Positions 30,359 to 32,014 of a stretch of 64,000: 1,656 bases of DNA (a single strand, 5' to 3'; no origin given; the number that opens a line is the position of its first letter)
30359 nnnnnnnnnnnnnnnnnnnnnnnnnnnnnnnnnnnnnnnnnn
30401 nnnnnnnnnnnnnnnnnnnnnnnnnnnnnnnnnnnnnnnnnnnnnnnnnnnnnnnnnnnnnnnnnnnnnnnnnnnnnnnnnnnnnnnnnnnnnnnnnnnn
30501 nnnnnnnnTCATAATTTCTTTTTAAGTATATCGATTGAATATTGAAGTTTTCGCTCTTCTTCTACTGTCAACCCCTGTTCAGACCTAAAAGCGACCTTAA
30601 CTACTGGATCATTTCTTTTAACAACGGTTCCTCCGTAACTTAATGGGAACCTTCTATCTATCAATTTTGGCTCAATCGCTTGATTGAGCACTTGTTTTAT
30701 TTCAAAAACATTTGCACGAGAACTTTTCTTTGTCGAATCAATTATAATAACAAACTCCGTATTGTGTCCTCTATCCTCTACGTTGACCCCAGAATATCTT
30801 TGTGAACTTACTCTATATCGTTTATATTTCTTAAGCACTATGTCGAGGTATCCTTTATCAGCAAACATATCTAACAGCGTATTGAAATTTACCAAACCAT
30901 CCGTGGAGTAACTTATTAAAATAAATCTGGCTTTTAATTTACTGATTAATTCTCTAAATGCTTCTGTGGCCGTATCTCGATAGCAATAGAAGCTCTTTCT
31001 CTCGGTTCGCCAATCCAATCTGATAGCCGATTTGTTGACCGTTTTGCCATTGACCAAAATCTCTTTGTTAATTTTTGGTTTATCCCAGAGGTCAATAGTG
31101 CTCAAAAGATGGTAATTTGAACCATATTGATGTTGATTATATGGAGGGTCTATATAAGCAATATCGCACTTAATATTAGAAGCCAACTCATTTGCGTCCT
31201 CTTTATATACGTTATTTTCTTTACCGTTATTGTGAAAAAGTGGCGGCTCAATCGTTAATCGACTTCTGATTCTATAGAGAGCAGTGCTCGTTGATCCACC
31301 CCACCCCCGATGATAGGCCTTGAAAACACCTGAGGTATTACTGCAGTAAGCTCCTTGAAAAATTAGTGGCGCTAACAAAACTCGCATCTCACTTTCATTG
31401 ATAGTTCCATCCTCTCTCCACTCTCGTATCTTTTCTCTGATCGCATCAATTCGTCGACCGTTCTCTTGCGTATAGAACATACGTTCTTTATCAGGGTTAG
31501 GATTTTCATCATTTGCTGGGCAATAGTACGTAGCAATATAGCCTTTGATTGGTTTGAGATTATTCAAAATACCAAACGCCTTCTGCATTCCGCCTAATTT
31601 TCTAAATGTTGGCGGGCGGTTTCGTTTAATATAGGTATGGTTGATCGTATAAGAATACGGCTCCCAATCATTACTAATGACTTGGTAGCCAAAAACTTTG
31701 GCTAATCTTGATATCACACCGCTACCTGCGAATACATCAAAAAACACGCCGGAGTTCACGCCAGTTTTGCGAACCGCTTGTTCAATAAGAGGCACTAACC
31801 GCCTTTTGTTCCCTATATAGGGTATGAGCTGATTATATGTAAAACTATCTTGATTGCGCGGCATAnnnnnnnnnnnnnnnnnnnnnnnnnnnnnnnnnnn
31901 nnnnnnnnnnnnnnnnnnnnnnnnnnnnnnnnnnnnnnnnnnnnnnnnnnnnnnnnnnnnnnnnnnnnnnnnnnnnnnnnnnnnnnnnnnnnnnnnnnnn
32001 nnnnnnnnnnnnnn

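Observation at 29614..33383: Restriction-modification operon translationally coupled to an ImmA/IrrE-type metallopeptidase and followed by a membrane-anchored HTH protein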

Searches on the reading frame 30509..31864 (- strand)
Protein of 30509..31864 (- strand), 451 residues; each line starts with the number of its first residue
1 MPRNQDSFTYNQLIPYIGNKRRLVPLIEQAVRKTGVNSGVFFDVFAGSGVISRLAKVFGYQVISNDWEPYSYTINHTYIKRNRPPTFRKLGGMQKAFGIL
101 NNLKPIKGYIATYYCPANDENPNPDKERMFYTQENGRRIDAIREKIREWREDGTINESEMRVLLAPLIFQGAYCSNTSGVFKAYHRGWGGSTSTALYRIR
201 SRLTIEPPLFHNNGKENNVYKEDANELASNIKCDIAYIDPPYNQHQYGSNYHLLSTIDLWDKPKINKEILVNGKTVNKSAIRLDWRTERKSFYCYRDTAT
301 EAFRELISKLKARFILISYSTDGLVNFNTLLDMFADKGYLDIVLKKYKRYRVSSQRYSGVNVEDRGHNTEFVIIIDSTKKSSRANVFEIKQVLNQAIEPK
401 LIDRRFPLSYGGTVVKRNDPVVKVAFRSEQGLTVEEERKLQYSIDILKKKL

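Call 3: search_protein_families(library=pfam, proteins=[window:30509-31864:-], max_evalue=0.1)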
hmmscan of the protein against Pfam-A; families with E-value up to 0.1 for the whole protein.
window:30509-31864:- (451 aa): 4 families
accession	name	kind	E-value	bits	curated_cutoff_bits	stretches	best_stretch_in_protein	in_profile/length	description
PF02086.21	MethyltransfD12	-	7.6e-33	114.7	22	1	16-308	1-240/253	D12 class N6 adenine-specific DNA methyltransferase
PF03602.21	Cons_hypoth95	-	0.00079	19.6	24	1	224-255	104-137/182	Conserved hypothetical protein 95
PF01555.25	N6_N4_Mtase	-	0.0085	16.5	26.7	0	26-69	170-213/221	DNA methylase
PF02475.24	TRM5-TYW2_MTfase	-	0.033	14.6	28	0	328-350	38-60/164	TRM5/TYW2 methyltransferase domain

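Call 4: search_protein_families(library=padloc, proteins=[window:30509-31864:-], max_evalue=0.1)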
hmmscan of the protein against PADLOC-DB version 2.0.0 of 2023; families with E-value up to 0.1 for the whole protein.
window:30509-31864:- (451 aa): 16 families
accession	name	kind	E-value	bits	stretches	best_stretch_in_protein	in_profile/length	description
PDLC03345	MTase_II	-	1.5e-103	345.2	1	7-397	16-425/581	Type II methyltransferase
PDLC03257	MTase_II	-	4.4e-99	330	1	4-358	3-327/343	Type II methyltransferase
PDLC03287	MTase_II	-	1.9e-66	223.2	1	16-385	3-344/646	Type II methyltransferase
PDLC03298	MTase_II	-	1.4e-51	173.7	1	14-361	2-319/362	Type II methyltransferase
PDLC03373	MTase_II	-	3.1e-37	126.8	1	16-350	11-318/339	Type II methyltransferase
PDLC03720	oMTase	-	1.1e-32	112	1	14-354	4-308/326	orphan methyltransferase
PDLC03292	MTase_II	-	3.2e-27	93.1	1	7-349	76-378/722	Type II methyltransferase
PDLC03342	MTase_II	-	1.7e-25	87.9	1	12-376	23-380/383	Type II methyltransferase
PDLC03372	MTase_II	-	5.3e-16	57.2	1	130-322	36-201/259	Type II methyltransferase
PDLC03385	MTase_II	-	6.2e-14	50.1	2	210-355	195-320/336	Type II methyltransferase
PDLC03261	MTase_II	-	2.6e-12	43.9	2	211-348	488-618/643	Type II methyltransferase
PDLC03268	MTase_II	-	1.7e-05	22.2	1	4-93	18-112/296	Type II methyltransferase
PDLC04018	PD-Lambda-5_B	-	5.1e-05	20.7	1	136-245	82-201/291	-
PDLC03367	MTase_II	-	0.00026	17.4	1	230-339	343-442/633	Type II methyltransferase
PDLC04019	PD-Lambda-5_B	-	0.015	13.3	0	15-68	8-63/167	-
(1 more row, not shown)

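Call 5: search_protein_families(library=ncbifam, proteins=[window:30509-31864:-], max_evalue=0.1)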
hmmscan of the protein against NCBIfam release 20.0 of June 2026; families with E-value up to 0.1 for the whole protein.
window:30509-31864:- (451 aa): 2 families
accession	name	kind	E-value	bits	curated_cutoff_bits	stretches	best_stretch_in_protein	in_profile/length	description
TIGR00571.1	dam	subfamily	4.2e-05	23.4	114.85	1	13-56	4-44/267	Dam family site-specific DNA-(adenine-N6)-methyltransferase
TIGR00095.1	TIGR00095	equivalog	0.0066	16.1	117.5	0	225-257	117-149/194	16S rRNA (guanine(966)-N(2))-methyltransferase RsmD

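Call 7: search_solved_structures(query=window:30509-31864:-, max_evalue=0.001)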
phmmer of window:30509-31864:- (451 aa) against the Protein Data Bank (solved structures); distinct sequences matched with E-value up to 0.001: 0.

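Call 43: find_homologous_proteins(query=window:30509-31864:-)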
Query window:30509-31864:- (451 aa): 5879 proteins with E <= 0.001 among 8000 candidates; the best 120 are listed.
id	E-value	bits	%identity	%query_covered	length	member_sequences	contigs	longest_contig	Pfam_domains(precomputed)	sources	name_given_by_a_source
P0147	2.4e-276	935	88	100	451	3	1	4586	PF02086.22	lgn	-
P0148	3.6e-271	918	86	100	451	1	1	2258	PF02086.22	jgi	jgi:adenine-specific DNA-methyltransferase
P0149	3.8e-253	859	80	100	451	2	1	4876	PF02086.22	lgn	-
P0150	2.6e-248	843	79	100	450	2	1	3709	PF02086.22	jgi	jgi:adenine-specific DNA-methyltransferase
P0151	1.3e-247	840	80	100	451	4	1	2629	PF02086.22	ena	-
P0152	4.8e-245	832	80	100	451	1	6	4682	PF02086.22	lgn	-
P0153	1.4e-244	830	79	100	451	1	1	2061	PF02086.22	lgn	-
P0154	1.1e-243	827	77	100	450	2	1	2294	PF02086.22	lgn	-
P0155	6.2e-232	789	75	100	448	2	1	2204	PF02086.22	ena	-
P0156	2.0e-231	787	75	100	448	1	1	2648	PF02086.22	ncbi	-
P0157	4.7e-225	766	72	100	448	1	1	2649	PF02086.22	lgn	-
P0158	1.1e-223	761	72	100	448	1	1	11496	PF02086.22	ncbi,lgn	-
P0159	7.2e-177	607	65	88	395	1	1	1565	PF02086.22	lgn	-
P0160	7.5e-165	568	62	86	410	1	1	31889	PF02086.22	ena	-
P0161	1.3e-164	567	63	85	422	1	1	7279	PF02086.22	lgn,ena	-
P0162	3.4e-164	565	72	75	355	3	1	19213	PF02086.22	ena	-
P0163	6.3e-161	555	61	86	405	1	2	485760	PF02086.22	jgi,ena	jgi:adenine-specific DNA-methyltransferase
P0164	4.8e-160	552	62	83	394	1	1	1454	PF02086.22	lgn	-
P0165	5.2e-160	552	59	86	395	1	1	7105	PF02086.22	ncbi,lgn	-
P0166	6.8e-160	551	61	86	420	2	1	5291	PF02086.22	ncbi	-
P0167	1.1e-159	551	61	87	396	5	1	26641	PF02086.22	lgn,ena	-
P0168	3.7e-158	545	59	88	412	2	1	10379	PF02086.22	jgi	-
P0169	4.2e-158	545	59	87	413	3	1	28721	PF02086.22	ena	-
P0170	1.9e-157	543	60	85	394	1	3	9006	PF02086.22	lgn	-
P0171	2.8e-157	543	61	87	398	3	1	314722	PF02086.22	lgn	-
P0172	5.8e-157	542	60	86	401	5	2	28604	PF02086.22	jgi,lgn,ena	-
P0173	7.0e-157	541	60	86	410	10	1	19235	PF02086.22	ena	-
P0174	1.2e-156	541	59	86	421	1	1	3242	PF02086.22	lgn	-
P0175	2.0e-156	540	59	86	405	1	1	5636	PF02086.22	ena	-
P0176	2.8e-156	539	60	86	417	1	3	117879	PF02086.22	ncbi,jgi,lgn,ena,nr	ncbi:MAG TPA: DNA adenine methylase [Armatimonadota bacterium]|nr:DNA adenine methylase [Armatimonad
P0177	2.8e-156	539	59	86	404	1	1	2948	PF02086.22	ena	-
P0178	8.0e-156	538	60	86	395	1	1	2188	PF02086.22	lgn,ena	-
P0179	8.4e-156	538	61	84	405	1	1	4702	PF02086.22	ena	-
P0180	1.1e-155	537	60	86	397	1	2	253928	PF02086.22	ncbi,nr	ncbi:MAG: DNA adenine methylase [Armatimonadota bacterium]|nr:DNA adenine methylase [bacterium]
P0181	2.0e-155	536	59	86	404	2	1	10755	PF02086.22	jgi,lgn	jgi:adenine-specific DNA-methyltransferase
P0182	5.9e-155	535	59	85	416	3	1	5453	PF02086.22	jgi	-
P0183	1.4e-154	534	60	82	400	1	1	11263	PF02086.22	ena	-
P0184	1.6e-154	534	59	86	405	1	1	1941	PF02086.22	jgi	jgi:adenine-specific DNA-methyltransferase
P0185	1.7e-154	533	59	85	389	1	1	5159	PF02086.22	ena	-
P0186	2.5e-154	533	59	86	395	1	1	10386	PF02086.22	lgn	-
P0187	3.9e-154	532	60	86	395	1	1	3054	PF02086.22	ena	-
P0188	4.4e-154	532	60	86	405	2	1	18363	PF02086.22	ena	-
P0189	5.5e-154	532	60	84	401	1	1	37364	PF02086.22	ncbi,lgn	-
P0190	1.0e-153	531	61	86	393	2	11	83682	PF02086.22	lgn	-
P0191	1.1e-153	531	59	85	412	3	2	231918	PF02086.22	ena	-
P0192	1.7e-153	530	58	86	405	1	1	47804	PF02086.22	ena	-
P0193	1.9e-153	530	57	87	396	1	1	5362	PF02086.22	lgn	-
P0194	2.7e-153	529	59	86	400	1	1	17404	PF02086.22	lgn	-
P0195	2.8e-153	529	60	85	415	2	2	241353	PF02086.22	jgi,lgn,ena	-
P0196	3.4e-153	529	59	85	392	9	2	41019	PF02086.22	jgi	jgi:adenine-specific DNA-methyltransferase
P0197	4.1e-153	529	60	85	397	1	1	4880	PF02086.22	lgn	-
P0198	7.9e-153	528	57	86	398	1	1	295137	PF02086.22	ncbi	ncbi:MAG: DNA adenine methylase [Armatimonadota bacterium]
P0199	9.6e-153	528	58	86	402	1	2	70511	PF02086.22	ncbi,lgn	-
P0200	1.4e-152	527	59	84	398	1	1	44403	PF02086.22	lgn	-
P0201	1.4e-152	527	60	84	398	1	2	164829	PF02086.22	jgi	jgi:adenine-specific DNA-methyltransferase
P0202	1.4e-152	527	59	85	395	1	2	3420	PF02086.22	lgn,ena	-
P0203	1.7e-152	527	58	86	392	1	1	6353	PF02086.22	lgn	-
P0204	1.9e-152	527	58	85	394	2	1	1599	PF02086.22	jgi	jgi:adenine-specific DNA-methyltransferase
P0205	5.0e-152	525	59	85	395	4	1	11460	PF02086.22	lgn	-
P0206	6.1e-152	525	57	87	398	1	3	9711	PF02086.22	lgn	-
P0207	6.2e-152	525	59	86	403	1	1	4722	PF02086.22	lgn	-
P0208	1.1e-151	524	59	83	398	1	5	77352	PF02086.22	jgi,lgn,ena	-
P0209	1.2e-151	524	59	85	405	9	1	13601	PF02086.22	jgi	jgi:adenine-specific DNA-methyltransferase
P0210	1.2e-151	524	58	88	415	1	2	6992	PF03602.22,PF02086.22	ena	-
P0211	2.2e-151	523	59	85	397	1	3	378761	PF02086.22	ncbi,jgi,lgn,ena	-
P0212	4.4e-151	522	59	83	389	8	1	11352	PF02086.22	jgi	jgi:adenine-specific DNA-methyltransferase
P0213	6.5e-151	522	60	86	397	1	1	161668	PF02086.22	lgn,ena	-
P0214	9.0e-151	521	59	86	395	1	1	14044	PF02086.22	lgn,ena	-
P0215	9.2e-151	521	59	86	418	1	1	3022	PF02086.22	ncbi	-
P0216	1.2e-150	521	60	83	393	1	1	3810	PF02086.22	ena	-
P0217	1.5e-150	520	57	85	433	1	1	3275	PF02086.22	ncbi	-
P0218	1.7e-150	520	60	87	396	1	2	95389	PF02086.22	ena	-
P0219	2.0e-150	520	59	86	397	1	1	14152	PF02086.22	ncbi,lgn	-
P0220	2.1e-150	520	60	84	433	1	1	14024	PF02086.22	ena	-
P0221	2.2e-150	520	59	82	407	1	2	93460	PF02086.22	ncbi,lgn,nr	ncbi:MAG: DNA adenine methylase [Armatimonadetes bacterium]|nr:DNA adenine methylase [Armatimonadota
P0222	2.5e-150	520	57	85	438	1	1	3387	PF02086.22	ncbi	-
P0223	3.2e-150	519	60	83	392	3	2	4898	PF02086.22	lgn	-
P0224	3.2e-150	519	59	85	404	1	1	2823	PF02086.22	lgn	-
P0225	8.8e-150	518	55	87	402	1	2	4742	PF02086.22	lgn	-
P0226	8.9e-150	518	58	86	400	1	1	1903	PF02086.22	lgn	-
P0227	8.9e-150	518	57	88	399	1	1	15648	PF02086.22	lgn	-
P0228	9.3e-150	518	56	87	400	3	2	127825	PF02086.22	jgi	jgi:adenine-specific DNA-methyltransferase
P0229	1.1e-149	518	57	88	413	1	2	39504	PF02086.22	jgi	jgi:adenine-specific DNA-methyltransferase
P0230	1.1e-149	518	59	83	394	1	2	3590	PF02086.22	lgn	-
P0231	1.2e-149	517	57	86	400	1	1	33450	PF02086.22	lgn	-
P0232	1.8e-149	517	57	86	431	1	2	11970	PF02086.22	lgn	-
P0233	2.2e-149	517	58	87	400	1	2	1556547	PF02086.22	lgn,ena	-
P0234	2.3e-149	517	55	87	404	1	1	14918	PF02086.22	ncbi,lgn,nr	ncbi:MAG: DNA adenine methylase [Armatimonadota bacterium]|nr:DNA adenine methylase [Armatimonadota 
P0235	2.4e-149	516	57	88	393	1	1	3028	PF02086.22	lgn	-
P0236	3.0e-149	516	60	83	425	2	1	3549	PF02086.22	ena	-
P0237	3.7e-149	516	61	82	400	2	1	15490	PF02086.22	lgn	-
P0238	4.3e-149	516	59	87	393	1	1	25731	PF02086.22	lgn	-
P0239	4.5e-149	516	60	86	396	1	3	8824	PF02086.22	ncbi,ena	-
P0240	6.6e-149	515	58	87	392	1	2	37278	PF02086.22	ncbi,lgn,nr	ncbi:MAG: DNA adenine methylase [Armatimonadota bacterium]|nr:DNA adenine methylase [bacterium]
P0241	6.6e-149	515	57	88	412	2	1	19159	PF02086.22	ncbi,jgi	-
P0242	7.2e-149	515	60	86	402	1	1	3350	PF02086.22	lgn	-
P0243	7.3e-149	515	58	86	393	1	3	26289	PF02086.22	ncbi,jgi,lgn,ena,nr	ncbi:MAG: DNA adenine methylase [Armatimonadetes bacterium]|nr:DNA adenine methylase [Armatimonadota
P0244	9.4e-149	514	57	88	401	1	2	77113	PF02086.22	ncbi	ncbi:MAG: DNA adenine methylase [Armatimonadota bacterium]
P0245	1.2e-148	514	57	88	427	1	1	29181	PF02086.22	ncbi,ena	-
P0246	1.8e-148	514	56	86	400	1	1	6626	PF02086.22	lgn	-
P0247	2.1e-148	513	59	84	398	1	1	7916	PF02086.22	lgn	-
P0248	2.3e-148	513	58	88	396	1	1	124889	PF02086.22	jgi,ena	-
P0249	2.7e-148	513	58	86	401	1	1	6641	PF02086.22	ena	-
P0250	3.2e-148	513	60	87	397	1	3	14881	PF02086.22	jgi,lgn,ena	-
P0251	3.6e-148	513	57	85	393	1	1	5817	PF02086.22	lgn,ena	-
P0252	4.1e-148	512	57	86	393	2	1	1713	PF02086.22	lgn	-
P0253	4.3e-148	512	60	82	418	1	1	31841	PF02086.22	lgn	-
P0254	4.5e-148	512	60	83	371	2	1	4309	PF02086.22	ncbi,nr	ncbi:MAG: DNA adenine methylase, partial [Armatimonadota bacterium]|nr:DNA adenine methylase [Armati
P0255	7.8e-148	511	59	84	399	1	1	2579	PF02086.22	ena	-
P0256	9.6e-148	511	60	85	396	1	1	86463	PF02086.22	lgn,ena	-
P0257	1.0e-147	511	58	86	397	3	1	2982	PF02086.22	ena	-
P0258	1.1e-147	511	57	85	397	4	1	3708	PF02086.22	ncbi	-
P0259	1.1e-147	511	58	84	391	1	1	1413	PF02086.22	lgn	-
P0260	1.2e-147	511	59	85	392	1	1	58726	PF02086.22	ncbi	ncbi:MAG: DNA adenine methylase [Armatimonadota bacterium]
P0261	1.2e-147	511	57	86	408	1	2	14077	PF02086.22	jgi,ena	jgi:adenine-specific DNA-methyltransferase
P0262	1.6e-147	510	58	83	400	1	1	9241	PF02086.22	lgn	-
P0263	1.6e-147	510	59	84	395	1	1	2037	PF02086.22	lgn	-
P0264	1.8e-147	510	58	86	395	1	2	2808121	PF02086.22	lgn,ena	-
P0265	2.0e-147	510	63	76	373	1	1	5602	PF02086.22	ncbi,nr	ncbi:MAG: DNA adenine methylase, partial [Armatimonadetes bacterium]|nr:DNA adenine methylase [Armat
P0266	2.2e-147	510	60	84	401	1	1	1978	PF02086.22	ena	-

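Call 47: find_encoding_contigs(protein=P0163, flank=5000, max_places=2)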
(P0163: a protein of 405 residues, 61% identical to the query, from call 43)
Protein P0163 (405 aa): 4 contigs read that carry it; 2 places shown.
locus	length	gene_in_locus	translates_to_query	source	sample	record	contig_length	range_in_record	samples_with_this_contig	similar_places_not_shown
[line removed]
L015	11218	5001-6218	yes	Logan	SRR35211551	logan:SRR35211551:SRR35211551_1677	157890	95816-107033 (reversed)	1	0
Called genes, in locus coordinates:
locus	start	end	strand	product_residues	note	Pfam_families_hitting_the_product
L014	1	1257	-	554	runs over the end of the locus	-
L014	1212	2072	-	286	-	PF06347:SH3_4 (faint), PF08239:SH3_3, PF18348:SH3_16, PF00877:NLPC_P60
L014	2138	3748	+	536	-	PF07969:Amidohydro_3, PF01979:Amidohydro_1, PF07969:Amidohydro_3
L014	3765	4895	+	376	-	PF25174:Beta-prop_THOC3 (faint), PF26549:Tricorn_N, PF07676:PD40 (weak), PF26550:Tricorn_2nd, PF26549:Tricorn_N (weak)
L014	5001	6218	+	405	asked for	PF02086:MethyltransfD12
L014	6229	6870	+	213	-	-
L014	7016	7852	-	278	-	-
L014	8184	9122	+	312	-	PF01073:3Beta_HSD, PF01370:Epimerase, PF02719:Polysacc_synt_2, PF04321:RmlD_sub_bind, PF05368:NmrA (weak), PF07993:NAD_binding_4, PF13460:NAD_binding_10, PF16363:GDP_Man_Dehyd, +1 more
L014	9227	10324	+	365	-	PF02563:Poly_export, PF10531:SLBB, PF22461:SLBB_2, PF10531:SLBB, PF22461:SLBB_2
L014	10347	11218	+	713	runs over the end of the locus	PF02706:Wzz (weak), PF13807:GNVR, PF10609:ParA, PF01656:CbiA, PF09140:MipZ (weak), PF13614:AAA_31 (weak)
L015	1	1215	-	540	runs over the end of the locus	-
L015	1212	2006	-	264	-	PF06347:SH3_4 (faint), PF08239:SH3_3, PF18348:SH3_16, PF00877:NLPC_P60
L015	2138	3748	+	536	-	PF07969:Amidohydro_3, PF01979:Amidohydro_1, PF07969:Amidohydro_3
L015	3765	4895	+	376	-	PF25174:Beta-prop_THOC3 (faint), PF26549:Tricorn_N, PF07676:PD40 (weak), PF26550:Tricorn_2nd, PF26549:Tricorn_N (weak)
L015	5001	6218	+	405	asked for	PF02086:MethyltransfD12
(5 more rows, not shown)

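Call 48: find_encoding_contigs(protein=P0176, flank=5000, max_places=2)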
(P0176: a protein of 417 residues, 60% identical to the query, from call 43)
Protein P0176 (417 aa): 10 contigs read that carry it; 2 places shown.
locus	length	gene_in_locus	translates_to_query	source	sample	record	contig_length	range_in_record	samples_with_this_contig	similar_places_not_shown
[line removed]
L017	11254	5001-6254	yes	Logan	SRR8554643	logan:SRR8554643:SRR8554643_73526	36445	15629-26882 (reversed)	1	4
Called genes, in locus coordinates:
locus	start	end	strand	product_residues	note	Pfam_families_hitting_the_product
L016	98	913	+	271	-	-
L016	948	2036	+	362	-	PF01408:GFO_IDH_MocA, PF02894:GFO_IDH_MocA_C, PF22725:GFO_IDH_MocA_C3 (weak)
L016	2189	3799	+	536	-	PF01979:Amidohydro_1 (faint), PF07969:Amidohydro_3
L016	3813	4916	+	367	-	PF25460:Beta-prop_Aladin (faint), PF00930:DPPIV_N (faint), PF26549:Tricorn_N, PF07676:PD40 (faint), PF26550:Tricorn_2nd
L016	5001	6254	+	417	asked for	PF02086:MethyltransfD12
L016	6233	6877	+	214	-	-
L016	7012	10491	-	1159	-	PF07693:KAP_NTPase, PF13191:AAA_16 (faint), PF13401:AAA_22 (faint)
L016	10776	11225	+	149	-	PF20660:DUF6812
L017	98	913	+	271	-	-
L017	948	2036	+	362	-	PF01408:GFO_IDH_MocA, PF02894:GFO_IDH_MocA_C, PF22725:GFO_IDH_MocA_C3 (weak)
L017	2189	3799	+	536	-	PF01979:Amidohydro_1 (faint), PF07969:Amidohydro_3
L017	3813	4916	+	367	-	PF25460:Beta-prop_Aladin (faint), PF00930:DPPIV_N (faint), PF26549:Tricorn_N, PF07676:PD40 (faint), PF26550:Tricorn_2nd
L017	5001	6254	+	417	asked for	PF02086:MethyltransfD12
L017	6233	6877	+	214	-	-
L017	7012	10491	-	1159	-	PF07693:KAP_NTPase, PF13191:AAA_16 (faint), PF13401:AAA_22 (faint)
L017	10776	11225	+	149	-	PF20660:DUF6812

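Call 96: search_protein_families(library=pfam, proteins=[L014:6229-6867:+], max_evalue=0.01)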
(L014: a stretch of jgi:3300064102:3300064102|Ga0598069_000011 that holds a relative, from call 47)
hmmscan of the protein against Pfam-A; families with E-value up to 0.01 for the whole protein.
L014:6229-6867:+ (213 aa): 1 family
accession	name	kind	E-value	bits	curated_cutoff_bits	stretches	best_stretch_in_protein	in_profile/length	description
PF06082.17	YjbH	-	0.00058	19.2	24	0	71-151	66-129/658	Exopolysaccharide biosynthesis protein YbjH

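Call 114: search_dna_similar(query=window:30512-31864:-, collection=plasmids, mode=protein, max_rows=12)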
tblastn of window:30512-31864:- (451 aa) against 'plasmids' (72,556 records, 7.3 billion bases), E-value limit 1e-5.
Records with a match: 110; places in all: 112; records where one place covers at least 80% of the query: 14.
Best place of each record, by identity: <60% 110.
By first word of the organism name: Enterococcus 24; Acinetobacter 12; Lactococcus 11; Lactiplantibacillus 5; Staphylococcus 5; Helicobacter 5; Apilactobacillus 4; Paracoccus 3; Lactobacillus 3; Rhizobium 3; and 26 more.
By predicted mobility (MOB-suite, as given by PLSDB): non-mobilizable 46; conjugative 37; mobilizable 27.
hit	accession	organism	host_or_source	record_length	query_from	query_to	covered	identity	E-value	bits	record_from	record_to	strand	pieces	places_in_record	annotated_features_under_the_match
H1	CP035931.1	Acinetobacter baumannii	Homo sapiens,blood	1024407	3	395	87%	43.1%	9e-98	328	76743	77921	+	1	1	DNA modification methylase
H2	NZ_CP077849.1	Acinetobacter baumannii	Homo sapiens,Rectal swab_P28_BU14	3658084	3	395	87%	43.1%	9e-98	328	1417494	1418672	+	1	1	none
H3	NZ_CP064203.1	Acinetobacter baumannii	Homo sapiens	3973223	3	395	87%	43.1%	9e-98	328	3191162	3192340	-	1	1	none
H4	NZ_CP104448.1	Acinetobacter baumannii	Homo sapiens,sputum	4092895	3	395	87%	43.1%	9e-98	328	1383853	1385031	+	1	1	none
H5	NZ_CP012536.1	Psychrobacter sp. P11G5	Botryllus sp.,Single cell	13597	16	354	75%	36.1%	1e-58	215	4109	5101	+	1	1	DNA adenine methylase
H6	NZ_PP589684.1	Lactococcus sp.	Bacterial culture,Dairy environment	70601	14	357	76%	33.7%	1e-41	165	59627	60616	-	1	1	Dam family site-specific DNA-(adenine-N6)-methyltransferase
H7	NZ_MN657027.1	Psychrobacter sp.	-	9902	16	351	75%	34.4%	1e-42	168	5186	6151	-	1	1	Dam family site-specific DNA-(adenine-N6)-methyltransferase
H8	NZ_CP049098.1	Weissella confusa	bacteria,loach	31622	16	336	71%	35.4%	5e-41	163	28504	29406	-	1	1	Dam family site-specific DNA-(adenine-N6)-methyltransferase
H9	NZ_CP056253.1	Citrobacter sp. RHBSTW-00903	culture,Wastewater influent sample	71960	16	402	86%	29.3%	3e-34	144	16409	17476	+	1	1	DNA adenine methylase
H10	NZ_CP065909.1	Paracoccus marcusii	Cancer pagurus,whole ...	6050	12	351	75%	32.7%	6e-45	174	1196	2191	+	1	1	DNA adenine methylase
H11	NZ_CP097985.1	Pimelobacter simplex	-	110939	14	383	82%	29.7%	5e-28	125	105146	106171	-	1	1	DNA adenine methylase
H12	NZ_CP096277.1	Pimelobacter simplex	-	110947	14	383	82%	29.7%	5e-28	125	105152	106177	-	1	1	DNA adenine methylase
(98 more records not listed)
